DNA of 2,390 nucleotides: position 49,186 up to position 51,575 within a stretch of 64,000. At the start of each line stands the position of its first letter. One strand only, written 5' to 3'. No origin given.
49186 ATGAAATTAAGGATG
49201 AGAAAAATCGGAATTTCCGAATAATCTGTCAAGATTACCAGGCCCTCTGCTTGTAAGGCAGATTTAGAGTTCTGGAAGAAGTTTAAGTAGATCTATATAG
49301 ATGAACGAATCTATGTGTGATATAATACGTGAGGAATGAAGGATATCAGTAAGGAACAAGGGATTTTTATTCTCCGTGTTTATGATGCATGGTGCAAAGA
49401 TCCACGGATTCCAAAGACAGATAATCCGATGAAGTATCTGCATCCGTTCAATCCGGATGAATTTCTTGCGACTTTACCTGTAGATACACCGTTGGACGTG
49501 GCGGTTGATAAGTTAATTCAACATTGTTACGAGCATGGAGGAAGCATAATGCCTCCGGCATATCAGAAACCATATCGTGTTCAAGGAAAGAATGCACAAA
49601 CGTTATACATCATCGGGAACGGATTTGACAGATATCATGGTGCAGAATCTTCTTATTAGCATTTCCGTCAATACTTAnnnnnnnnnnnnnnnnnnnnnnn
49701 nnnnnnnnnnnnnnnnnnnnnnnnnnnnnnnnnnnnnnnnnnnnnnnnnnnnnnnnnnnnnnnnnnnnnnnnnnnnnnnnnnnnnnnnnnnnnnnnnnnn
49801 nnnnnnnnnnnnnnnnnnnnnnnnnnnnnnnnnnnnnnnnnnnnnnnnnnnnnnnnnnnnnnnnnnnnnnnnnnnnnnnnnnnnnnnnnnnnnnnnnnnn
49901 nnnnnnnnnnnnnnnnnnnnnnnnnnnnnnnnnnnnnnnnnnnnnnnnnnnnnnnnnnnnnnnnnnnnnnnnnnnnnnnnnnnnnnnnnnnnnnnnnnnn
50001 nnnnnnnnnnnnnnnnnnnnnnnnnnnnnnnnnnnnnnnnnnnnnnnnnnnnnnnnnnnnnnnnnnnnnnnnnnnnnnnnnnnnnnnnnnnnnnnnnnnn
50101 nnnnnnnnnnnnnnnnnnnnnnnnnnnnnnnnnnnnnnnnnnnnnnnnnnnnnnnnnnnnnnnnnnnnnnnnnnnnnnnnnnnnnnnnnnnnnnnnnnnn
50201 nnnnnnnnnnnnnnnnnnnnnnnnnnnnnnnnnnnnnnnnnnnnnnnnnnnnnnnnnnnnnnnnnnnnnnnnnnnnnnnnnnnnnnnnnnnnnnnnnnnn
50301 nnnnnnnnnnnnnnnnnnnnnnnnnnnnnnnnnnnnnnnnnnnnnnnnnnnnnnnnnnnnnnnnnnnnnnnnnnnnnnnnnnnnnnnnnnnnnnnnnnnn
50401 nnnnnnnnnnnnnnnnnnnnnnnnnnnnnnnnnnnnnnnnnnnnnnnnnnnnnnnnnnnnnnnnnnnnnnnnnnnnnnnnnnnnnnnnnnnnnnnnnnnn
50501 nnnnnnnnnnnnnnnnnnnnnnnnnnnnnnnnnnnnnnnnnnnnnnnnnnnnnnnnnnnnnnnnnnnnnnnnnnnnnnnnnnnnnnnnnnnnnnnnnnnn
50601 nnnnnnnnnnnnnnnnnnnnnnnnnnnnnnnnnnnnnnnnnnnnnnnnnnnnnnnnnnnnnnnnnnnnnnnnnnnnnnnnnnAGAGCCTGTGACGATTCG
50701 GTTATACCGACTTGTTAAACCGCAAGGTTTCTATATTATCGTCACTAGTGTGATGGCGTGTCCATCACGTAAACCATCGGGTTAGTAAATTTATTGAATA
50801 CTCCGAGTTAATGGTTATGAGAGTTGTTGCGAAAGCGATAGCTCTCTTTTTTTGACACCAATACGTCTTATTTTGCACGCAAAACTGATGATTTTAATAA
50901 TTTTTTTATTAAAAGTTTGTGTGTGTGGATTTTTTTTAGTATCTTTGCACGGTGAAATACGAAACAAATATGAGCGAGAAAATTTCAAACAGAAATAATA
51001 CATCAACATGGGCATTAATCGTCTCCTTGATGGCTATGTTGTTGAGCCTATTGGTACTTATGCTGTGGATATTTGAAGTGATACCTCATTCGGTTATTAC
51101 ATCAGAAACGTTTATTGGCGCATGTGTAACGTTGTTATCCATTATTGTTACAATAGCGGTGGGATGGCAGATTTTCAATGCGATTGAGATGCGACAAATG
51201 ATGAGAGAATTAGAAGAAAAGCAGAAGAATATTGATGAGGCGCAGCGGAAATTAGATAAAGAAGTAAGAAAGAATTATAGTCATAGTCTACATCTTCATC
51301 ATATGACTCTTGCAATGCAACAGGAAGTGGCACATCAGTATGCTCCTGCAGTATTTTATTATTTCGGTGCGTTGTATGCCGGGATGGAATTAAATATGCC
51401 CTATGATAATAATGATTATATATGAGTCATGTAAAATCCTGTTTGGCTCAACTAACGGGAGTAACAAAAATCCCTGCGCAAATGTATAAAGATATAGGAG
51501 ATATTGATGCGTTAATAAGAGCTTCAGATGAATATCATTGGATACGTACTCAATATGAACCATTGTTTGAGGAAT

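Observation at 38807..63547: About 25 kb accretion zone inside a polysaccharide locus, punctuated by five copies of the 3' end of a DUF354 gene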

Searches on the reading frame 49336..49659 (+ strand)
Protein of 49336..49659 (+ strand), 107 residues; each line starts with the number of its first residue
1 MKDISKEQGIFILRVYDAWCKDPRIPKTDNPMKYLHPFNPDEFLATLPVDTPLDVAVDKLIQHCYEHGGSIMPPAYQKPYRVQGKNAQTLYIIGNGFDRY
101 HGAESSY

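Call 15: search_protein_families(library=pfam, proteins=[window:49336-49659:+], max_evalue=0.01)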
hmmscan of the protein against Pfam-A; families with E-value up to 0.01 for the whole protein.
window:49336-49659:+ (107 aa): 1 family
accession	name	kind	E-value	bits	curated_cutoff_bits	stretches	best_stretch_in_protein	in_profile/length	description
PF14253.11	AbiH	-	0.00023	21.8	30.9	1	90-107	1-18/260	Bacteriophage abortive infection AbiH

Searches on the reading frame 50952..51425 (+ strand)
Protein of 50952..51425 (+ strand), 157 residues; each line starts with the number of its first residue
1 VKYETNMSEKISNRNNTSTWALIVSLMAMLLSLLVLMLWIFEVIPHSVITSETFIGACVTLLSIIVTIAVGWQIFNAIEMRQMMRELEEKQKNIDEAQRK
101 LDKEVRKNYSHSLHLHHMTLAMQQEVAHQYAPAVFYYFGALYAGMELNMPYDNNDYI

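Call 15: search_protein_families(library=pfam, proteins=[window:50952-51425:+], max_evalue=0.01)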
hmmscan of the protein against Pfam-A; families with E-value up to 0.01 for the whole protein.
window:50952-51425:+ (157 aa): 4 families
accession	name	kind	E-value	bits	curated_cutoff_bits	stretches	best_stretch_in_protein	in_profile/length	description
PF24195.1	DUF7420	-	0.00079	20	27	1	17-93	42-122/124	Family of unknown function (DUF7420)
PF06687.17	SUR7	-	0.0021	18.2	29.6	1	6-81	94-168/201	SUR7/PalI family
PF04186.18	FxsA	-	0.0048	17.4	25.2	1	35-100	3-65/109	FxsA cytoplasmic membrane protein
PF08395.17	7tm_7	-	0.0085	15.9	26.6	0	14-102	28-117/370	7tm Chemosensory receptor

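Call 57: search_protein_families(library=padloc, proteins=[window:50952-51425:+], max_evalue=0.001)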
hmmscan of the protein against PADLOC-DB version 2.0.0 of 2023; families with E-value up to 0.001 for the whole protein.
window:50952-51425:+ (157 aa): 0 families
